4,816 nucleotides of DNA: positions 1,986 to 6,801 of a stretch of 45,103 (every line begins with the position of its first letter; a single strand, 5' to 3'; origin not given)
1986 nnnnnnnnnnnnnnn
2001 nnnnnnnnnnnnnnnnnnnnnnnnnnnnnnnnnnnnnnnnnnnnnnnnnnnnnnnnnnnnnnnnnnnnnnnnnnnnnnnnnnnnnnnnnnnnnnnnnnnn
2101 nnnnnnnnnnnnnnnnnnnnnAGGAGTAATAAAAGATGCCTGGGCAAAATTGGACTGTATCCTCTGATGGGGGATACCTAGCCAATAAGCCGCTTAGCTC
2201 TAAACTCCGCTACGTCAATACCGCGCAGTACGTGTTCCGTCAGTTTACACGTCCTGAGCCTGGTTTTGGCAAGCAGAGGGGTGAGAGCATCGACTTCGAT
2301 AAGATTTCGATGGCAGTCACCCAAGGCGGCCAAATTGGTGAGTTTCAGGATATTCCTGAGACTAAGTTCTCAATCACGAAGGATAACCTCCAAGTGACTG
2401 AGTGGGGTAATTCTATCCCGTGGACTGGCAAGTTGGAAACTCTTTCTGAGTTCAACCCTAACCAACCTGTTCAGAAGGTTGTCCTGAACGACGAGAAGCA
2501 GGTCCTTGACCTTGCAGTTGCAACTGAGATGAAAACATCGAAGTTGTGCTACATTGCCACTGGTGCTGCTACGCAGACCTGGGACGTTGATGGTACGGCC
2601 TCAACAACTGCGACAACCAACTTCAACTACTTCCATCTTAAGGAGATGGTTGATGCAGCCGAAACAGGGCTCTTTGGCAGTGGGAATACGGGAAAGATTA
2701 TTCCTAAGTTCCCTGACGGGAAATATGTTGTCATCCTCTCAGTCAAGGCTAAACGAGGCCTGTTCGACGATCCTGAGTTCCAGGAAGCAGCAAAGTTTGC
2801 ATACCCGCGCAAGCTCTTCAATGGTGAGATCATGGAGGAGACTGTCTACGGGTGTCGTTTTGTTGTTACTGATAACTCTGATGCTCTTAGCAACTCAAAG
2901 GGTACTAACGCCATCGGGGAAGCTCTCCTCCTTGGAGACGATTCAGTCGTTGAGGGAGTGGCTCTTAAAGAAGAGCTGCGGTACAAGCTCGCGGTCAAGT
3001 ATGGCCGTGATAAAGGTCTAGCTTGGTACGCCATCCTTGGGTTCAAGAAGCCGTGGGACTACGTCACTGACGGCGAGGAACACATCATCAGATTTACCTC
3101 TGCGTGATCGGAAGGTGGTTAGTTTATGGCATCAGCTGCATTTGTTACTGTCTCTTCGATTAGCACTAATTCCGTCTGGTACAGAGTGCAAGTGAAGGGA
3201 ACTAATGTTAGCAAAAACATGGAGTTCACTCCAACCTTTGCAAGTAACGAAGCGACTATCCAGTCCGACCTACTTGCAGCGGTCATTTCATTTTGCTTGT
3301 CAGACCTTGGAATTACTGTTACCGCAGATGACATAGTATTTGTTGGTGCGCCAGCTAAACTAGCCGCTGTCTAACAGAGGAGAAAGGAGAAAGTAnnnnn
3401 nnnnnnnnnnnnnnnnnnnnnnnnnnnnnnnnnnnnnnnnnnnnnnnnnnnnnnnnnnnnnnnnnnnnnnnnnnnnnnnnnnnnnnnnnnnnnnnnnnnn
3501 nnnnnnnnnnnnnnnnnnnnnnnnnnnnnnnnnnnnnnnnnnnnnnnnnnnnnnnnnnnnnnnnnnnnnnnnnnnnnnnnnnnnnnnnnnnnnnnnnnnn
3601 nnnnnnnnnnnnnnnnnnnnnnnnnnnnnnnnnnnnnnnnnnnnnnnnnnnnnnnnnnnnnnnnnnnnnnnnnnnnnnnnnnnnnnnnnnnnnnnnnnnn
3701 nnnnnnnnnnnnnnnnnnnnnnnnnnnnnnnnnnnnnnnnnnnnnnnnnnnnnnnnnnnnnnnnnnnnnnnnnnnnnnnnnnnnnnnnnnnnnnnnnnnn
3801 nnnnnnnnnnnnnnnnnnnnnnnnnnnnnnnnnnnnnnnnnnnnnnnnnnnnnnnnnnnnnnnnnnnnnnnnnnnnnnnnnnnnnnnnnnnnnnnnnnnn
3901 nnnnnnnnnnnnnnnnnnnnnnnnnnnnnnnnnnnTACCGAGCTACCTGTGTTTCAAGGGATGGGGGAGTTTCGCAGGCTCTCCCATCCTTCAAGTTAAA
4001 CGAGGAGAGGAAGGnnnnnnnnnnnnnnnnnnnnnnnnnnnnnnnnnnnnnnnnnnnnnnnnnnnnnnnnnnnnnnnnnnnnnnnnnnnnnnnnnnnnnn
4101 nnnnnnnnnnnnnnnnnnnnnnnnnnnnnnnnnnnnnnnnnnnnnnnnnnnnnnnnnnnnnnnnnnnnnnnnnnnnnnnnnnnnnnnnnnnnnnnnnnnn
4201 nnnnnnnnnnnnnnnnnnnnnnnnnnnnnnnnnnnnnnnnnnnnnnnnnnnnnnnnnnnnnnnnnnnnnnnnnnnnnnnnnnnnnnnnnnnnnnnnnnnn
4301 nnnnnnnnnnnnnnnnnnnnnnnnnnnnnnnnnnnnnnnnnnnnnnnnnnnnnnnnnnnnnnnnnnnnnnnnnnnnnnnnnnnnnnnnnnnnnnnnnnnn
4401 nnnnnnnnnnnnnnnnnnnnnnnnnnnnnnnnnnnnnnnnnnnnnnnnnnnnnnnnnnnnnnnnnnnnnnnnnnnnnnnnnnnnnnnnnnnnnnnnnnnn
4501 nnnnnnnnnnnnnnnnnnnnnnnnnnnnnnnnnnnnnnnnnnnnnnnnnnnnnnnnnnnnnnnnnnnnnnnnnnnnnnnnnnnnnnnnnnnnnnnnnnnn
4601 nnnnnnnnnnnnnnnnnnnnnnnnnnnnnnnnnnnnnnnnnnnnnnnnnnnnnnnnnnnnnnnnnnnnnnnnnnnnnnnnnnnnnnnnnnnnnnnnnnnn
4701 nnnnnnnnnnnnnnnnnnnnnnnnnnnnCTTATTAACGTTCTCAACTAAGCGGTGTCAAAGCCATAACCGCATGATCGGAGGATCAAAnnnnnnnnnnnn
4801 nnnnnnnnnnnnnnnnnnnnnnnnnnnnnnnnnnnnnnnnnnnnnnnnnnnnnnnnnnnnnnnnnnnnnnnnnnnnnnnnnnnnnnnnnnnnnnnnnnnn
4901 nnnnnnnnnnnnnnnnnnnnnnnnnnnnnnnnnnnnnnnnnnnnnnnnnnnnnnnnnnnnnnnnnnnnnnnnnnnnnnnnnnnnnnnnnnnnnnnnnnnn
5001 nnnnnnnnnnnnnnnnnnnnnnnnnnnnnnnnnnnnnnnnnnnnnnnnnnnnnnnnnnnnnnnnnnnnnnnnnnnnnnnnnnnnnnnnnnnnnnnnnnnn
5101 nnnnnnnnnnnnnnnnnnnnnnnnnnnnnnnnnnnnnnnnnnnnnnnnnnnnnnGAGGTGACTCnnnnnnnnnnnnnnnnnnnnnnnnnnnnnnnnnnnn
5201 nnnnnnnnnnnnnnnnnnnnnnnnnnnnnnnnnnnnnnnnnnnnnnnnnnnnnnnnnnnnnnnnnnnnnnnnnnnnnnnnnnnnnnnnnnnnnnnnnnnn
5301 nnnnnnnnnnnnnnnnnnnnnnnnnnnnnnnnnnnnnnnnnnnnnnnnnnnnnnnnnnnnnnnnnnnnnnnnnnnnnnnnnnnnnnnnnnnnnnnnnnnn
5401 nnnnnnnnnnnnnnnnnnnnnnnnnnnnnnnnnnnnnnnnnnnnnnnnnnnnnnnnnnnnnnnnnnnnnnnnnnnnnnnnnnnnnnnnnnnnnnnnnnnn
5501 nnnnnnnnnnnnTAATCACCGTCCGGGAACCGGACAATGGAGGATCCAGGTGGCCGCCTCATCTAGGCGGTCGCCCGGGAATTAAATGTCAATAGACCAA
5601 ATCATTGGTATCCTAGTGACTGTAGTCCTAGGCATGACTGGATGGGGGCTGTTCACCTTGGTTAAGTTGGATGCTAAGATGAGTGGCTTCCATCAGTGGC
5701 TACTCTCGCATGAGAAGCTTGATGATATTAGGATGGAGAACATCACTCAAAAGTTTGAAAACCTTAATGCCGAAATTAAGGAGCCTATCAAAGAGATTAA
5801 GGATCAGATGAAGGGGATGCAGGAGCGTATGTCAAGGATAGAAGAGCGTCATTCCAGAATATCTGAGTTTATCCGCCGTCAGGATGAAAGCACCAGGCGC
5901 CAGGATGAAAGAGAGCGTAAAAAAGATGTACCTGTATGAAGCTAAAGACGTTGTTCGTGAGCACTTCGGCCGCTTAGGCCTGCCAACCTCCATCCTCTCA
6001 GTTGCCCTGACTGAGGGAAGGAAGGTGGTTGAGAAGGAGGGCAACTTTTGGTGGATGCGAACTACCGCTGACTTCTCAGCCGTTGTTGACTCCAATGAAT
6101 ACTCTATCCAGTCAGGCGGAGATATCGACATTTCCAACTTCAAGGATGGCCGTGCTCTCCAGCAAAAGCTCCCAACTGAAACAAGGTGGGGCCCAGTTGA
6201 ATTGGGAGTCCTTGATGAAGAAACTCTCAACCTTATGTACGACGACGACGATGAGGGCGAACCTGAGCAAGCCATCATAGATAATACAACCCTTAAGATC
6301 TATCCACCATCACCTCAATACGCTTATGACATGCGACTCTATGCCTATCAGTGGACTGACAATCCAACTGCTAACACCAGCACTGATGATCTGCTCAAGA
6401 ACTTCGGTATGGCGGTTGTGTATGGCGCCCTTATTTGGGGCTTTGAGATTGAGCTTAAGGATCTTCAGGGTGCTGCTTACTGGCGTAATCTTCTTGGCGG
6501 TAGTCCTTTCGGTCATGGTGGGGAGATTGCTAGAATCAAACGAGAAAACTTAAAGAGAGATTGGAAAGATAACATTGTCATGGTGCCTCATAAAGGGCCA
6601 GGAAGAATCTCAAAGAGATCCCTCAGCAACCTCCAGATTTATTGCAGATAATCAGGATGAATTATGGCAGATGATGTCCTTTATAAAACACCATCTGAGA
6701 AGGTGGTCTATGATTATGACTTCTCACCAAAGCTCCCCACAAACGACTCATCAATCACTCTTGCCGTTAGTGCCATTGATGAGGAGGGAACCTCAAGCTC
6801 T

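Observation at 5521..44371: Eight dispersed copies of the palindrome TGTCCGG-WWW-CCGGACA, conserved regardless of coding frame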

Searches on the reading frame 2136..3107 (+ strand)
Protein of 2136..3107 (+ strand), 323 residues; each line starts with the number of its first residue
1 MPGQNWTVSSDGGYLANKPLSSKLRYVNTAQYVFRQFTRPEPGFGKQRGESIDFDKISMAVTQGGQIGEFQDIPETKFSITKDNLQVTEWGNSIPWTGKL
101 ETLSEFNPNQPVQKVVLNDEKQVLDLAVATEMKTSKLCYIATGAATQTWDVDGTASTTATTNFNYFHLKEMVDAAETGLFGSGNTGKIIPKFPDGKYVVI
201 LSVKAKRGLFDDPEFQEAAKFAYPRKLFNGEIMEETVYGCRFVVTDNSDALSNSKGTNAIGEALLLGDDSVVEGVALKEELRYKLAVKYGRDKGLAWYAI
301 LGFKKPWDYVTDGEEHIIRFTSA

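Call 15: find_related_loci(query=window:2136-3107:+, collection=viral_contigs, flank=10000)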
Query window:2136-3107:+ (323 aa) in viral_contigs; peptide patterns used: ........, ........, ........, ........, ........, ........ (x = any residue, [..] = any of these).
14 stretches matched a pattern; 10 encode a relative of the query (tblastn E <= 1e-3); 10 distinct loci.
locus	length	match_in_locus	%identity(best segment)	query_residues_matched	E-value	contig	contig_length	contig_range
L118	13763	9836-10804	91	1-323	0e+0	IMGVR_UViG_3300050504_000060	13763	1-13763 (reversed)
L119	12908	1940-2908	83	1-323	0e+0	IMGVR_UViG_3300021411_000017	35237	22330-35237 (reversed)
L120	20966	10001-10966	81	1-323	0e+0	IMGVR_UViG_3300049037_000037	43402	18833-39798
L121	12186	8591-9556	81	1-323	0e+0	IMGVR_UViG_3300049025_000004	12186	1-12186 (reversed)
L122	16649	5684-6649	81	1-323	0e+0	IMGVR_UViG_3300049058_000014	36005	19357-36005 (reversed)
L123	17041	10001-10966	81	1-323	0e+0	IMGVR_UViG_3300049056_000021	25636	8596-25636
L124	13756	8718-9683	76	1-323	3e-172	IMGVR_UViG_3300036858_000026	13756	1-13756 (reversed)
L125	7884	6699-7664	76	1-323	2e-172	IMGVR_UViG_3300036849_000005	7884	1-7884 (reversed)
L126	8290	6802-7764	75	1-322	2e-167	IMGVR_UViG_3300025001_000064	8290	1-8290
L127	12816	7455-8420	75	1-323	2e-166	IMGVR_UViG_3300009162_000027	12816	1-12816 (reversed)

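Call 105: search_protein_families(library=pfam, max_evalue=0.01, proteins=[window:2136-3107:+])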
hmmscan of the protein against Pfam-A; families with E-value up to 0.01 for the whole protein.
window:2136-3107:+ (323 aa): 0 families

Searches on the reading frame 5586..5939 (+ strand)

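Call 81: search_protein_families(library=pfam, max_evalue=0.1, proteins=[window:5586-5939:+])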
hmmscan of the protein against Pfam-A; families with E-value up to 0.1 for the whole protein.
window:5586-5939:+ (117 aa): 7 families
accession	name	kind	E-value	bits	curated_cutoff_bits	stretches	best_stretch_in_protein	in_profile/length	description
PF12998.12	ING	-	0.00054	20.9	23.9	1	51-110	3-59/102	Inhibitor of growth proteins N-terminal histone-binding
PF04682.17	Herpes_BTRF1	-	0.0033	17.3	25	1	29-88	107-164/259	Herpesvirus BTRF1 protein conserved region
PF08653.15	DASH_Dam1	-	0.0038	17.5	26.6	1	65-95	2-32/56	DASH complex subunit Dam1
PF20400.3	BAR_4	-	0.0063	16.7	27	1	50-98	30-79/192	BAR-like domain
PF08775.15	ParB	-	0.0077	17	25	1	50-112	15-78/126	ParB family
PF12269.13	CpG_bind_C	-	0.068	13.3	26.3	1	51-111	14-74/236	CpG binding protein C-terminal domain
PF10473.14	CENP-F_leu_zip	-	0.097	13.2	34.5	0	49-112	60-125/140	Leucine-rich repeats of kinetochore protein Cenp-F/LEK1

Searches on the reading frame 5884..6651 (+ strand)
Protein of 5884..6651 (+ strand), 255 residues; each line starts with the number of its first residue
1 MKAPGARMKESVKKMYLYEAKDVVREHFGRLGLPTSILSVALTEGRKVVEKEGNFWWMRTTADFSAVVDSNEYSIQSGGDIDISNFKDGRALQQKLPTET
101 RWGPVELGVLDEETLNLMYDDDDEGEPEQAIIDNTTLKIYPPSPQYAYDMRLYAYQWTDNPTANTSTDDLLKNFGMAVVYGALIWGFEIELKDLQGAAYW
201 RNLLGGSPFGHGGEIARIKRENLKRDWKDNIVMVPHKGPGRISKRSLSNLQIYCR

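Call 105: search_protein_families(library=pfam, max_evalue=0.01, proteins=[window:5884-6651:+])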
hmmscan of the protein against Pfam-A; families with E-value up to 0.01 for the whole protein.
window:5884-6651:+ (255 aa): 1 family
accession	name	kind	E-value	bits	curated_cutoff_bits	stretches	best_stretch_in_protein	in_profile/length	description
PF24175.2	SU10_adaptor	-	0.00025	22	27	1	53-203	39-173/194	SU10 adaptor protein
